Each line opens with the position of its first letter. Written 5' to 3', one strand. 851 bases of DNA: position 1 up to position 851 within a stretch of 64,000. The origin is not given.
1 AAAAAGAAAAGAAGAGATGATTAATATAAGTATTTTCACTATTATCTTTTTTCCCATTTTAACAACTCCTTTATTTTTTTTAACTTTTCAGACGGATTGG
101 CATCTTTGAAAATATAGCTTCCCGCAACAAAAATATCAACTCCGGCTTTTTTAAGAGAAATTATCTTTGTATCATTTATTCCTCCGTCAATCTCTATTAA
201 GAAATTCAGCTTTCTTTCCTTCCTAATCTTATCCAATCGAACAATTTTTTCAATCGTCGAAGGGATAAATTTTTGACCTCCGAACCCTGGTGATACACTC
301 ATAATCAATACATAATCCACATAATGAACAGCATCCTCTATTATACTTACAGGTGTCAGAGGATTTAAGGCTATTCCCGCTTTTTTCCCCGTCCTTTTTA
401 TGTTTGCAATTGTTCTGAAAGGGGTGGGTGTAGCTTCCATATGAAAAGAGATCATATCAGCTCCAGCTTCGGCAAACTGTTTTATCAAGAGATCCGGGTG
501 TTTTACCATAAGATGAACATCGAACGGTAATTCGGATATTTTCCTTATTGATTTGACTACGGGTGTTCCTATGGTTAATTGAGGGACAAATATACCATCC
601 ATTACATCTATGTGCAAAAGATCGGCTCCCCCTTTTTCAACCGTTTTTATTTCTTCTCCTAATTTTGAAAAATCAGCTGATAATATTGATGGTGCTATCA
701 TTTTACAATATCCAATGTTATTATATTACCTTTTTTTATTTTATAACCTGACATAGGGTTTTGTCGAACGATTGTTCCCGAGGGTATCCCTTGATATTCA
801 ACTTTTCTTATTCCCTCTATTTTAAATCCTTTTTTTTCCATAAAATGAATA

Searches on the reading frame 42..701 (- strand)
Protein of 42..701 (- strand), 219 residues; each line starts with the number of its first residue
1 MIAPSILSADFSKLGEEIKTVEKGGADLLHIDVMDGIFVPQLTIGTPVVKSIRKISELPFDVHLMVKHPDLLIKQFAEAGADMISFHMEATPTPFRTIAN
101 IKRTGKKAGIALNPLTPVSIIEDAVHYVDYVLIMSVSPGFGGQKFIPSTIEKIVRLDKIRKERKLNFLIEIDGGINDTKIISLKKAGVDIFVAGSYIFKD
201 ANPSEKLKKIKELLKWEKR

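Call 24: find_encoding_contigs(protein=window:42-701:-, flank=10000, max_places=2)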
Protein window:42-701:- (219 aa): 3 contigs read that carry it; 2 places shown.
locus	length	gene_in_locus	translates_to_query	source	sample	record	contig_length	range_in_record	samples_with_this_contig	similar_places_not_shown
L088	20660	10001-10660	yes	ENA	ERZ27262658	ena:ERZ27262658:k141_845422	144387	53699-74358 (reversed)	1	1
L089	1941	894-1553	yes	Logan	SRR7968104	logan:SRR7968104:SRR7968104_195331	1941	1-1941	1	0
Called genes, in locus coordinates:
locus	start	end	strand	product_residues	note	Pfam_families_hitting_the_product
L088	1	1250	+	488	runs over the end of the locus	PF00478:IMPDH, PF00571:CBS, PF03060:NMO, PF01070:FMN_dh, PF00977:His_biosynth (faint)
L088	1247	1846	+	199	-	-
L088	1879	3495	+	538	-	-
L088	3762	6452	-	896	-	PF00005:ABC_tran (faint), PF03193:RsgA_GTPase (faint), PF13481:AAA_25 (faint), PF13555:AAA_29 (faint), PF13304:AAA_21 (faint), PF17755:UvrA_DNA-bind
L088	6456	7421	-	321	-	PF01699:Na_Ca_ex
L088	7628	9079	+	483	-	PF00083:Sugar_tr, PF07690:MFS_1, PF00854:PTR2, PF07690:MFS_1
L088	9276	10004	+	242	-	PF03793:PASTA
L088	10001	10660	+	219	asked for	PF00834:Ribul_P_3_epim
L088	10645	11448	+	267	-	PF13512:TPR_18 (faint), PF13525:YfiO, PF07719:TPR_2 (faint), PF13174:TPR_6 (faint), PF13181:TPR_8 (faint), PF00515:TPR_1 (faint), PF12895:ANAPC3 (faint), PF13424:TPR_12 (weak), +2 more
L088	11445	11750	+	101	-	PF01883:FeS_assembly_P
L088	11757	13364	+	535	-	PF01541:GIY-YIG, PF27096:UvrC_M, PF02151:UVR, PF22920:UvrC_RNaseH (weak), PF08459:UvrC_RNaseH_dom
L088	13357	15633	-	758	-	PF00884:Sulfatase, PF01663:Phosphodiest (faint), PF07719:TPR_2 (faint), PF12895:ANAPC3 (faint), PF13424:TPR_12 (faint), PF25063:ARM_TT21_C, PF00515:TPR_1 (weak), PF13181:TPR_8 (weak), +8 more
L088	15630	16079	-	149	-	-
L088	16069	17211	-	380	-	PF01168:Ala_racemase_N, PF00842:Ala_racemase_C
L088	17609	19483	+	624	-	PF02730:AFOR_N, PF01314:AFOR_C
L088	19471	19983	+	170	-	-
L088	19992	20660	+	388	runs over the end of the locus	PF00465:Fe-ADH, PF13685:Fe-ADH_2, PF25137:ADH_Fe_C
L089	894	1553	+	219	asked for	PF00834:Ribul_P_3_epim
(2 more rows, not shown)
